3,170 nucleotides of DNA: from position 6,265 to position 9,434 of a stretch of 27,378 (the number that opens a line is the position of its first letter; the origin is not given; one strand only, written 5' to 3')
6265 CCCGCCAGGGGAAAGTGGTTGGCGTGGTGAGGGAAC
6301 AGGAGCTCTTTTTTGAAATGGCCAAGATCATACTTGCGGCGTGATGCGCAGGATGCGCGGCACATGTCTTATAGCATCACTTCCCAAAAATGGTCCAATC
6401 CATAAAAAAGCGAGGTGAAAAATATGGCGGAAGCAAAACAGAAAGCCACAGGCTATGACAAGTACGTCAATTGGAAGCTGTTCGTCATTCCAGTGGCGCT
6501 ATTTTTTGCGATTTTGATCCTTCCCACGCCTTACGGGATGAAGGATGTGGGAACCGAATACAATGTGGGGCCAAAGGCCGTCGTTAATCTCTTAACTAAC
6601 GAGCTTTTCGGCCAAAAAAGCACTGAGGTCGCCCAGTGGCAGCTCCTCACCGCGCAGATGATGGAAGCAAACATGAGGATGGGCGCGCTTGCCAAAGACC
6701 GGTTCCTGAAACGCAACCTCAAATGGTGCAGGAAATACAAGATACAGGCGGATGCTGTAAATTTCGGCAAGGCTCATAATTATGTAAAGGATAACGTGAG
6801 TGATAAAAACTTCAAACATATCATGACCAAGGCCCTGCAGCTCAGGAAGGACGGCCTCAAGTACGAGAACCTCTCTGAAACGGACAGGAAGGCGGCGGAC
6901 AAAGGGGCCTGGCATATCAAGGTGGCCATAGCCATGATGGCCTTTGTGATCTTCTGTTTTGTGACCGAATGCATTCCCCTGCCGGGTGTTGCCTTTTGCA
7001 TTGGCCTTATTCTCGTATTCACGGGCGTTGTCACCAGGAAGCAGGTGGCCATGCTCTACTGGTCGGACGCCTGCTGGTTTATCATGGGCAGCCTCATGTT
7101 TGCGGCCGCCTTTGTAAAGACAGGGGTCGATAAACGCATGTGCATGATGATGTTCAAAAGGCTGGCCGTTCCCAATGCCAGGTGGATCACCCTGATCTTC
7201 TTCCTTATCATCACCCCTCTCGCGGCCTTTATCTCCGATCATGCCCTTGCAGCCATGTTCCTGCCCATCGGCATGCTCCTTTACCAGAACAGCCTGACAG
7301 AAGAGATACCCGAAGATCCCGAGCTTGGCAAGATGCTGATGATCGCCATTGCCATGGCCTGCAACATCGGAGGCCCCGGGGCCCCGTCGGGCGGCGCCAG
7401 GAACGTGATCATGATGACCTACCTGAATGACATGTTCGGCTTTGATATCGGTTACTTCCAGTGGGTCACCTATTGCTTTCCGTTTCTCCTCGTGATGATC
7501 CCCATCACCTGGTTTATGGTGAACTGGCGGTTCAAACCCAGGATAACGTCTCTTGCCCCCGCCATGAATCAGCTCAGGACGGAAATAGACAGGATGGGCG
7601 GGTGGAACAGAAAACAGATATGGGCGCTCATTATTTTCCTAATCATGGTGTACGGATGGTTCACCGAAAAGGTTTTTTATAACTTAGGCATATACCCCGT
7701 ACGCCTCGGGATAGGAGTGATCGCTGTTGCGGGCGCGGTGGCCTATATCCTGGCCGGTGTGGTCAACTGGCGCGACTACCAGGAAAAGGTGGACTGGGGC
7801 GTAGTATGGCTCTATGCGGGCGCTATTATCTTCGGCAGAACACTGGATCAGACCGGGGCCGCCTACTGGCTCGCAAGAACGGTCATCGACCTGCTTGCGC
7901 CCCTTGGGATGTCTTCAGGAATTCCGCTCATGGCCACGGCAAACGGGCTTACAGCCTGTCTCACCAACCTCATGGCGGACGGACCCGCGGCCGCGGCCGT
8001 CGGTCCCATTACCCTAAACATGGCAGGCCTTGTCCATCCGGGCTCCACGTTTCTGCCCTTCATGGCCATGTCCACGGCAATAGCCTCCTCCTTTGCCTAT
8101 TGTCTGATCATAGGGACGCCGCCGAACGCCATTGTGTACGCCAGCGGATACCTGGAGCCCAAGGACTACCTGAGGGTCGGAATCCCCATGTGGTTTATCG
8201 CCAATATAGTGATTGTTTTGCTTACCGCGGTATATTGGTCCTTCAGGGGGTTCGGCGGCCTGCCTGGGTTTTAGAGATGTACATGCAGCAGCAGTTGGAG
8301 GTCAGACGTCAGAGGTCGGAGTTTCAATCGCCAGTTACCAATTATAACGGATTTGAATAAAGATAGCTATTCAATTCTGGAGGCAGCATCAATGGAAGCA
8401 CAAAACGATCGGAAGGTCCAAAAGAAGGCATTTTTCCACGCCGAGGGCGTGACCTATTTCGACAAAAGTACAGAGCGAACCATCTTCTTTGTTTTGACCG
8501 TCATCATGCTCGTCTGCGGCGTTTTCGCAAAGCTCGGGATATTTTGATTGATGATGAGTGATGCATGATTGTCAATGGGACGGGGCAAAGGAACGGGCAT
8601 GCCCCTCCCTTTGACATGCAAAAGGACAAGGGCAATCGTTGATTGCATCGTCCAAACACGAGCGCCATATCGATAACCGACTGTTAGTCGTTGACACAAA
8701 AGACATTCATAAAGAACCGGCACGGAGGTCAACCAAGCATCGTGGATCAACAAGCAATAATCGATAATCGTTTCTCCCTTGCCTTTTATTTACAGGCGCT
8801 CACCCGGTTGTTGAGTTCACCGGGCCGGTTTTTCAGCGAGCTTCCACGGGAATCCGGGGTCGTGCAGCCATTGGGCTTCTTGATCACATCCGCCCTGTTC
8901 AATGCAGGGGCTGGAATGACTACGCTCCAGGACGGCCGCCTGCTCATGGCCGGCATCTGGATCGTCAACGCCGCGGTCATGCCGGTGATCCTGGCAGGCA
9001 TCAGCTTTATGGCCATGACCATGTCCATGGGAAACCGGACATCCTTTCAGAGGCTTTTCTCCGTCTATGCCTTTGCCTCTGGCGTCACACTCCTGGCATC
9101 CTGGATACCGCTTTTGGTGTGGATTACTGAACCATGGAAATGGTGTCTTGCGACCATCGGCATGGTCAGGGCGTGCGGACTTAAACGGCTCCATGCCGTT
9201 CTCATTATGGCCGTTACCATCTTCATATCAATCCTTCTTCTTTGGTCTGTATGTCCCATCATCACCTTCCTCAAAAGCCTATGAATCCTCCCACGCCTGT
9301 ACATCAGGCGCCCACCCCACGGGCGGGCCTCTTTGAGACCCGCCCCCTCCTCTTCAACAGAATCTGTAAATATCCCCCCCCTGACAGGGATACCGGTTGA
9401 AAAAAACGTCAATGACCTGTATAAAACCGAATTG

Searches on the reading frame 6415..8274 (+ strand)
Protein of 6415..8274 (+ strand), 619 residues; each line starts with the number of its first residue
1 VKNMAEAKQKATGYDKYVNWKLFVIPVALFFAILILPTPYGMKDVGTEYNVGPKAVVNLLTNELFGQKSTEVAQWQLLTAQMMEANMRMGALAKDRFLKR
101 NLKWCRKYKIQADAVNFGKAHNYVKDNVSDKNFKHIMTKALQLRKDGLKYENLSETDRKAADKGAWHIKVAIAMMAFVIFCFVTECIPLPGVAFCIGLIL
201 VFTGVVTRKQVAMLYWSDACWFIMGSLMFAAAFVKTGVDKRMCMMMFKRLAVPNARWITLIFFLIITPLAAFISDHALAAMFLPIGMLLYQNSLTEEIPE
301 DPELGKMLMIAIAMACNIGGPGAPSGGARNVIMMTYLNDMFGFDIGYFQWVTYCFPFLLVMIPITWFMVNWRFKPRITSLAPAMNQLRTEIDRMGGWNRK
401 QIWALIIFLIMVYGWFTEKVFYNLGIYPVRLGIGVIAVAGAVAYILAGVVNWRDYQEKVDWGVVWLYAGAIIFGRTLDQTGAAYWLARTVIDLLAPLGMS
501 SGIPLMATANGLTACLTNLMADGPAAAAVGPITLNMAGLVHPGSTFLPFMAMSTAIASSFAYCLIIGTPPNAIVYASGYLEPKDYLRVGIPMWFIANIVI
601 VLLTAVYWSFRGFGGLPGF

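Call 41: search_protein_families(library=pfam, proteins=[window:6415-8274:+], max_evalue=0.00001)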
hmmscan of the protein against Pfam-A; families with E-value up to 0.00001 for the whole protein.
window:6415-8274:+ (619 aa): 2 families
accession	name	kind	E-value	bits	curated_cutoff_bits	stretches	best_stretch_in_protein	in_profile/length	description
PF00939.25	Na_sulph_symp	-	5.5e-47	161.3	27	1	170-609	32-467/472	Sodium:sulfate symporter transmembrane region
PF03600.22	CitMHS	-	8.6e-36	124.1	31.9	1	180-553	2-333/336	Citrate transporter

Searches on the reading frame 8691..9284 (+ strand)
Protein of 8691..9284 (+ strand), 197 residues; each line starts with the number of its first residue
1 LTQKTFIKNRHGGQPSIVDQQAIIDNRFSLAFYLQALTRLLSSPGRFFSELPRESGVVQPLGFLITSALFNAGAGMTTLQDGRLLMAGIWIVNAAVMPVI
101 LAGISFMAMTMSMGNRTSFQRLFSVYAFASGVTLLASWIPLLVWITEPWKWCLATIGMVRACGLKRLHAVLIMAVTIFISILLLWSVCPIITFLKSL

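Call 41: search_protein_families(library=pfam, proteins=[window:8691-9284:+], max_evalue=0.00001)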
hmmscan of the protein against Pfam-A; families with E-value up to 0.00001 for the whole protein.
window:8691-9284:+ (197 aa): 1 family
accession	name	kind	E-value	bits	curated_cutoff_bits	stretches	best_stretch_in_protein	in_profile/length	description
PF04893.22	Yip1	-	4e-12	46.8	28.6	1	40-185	3-171/173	Yip1 domain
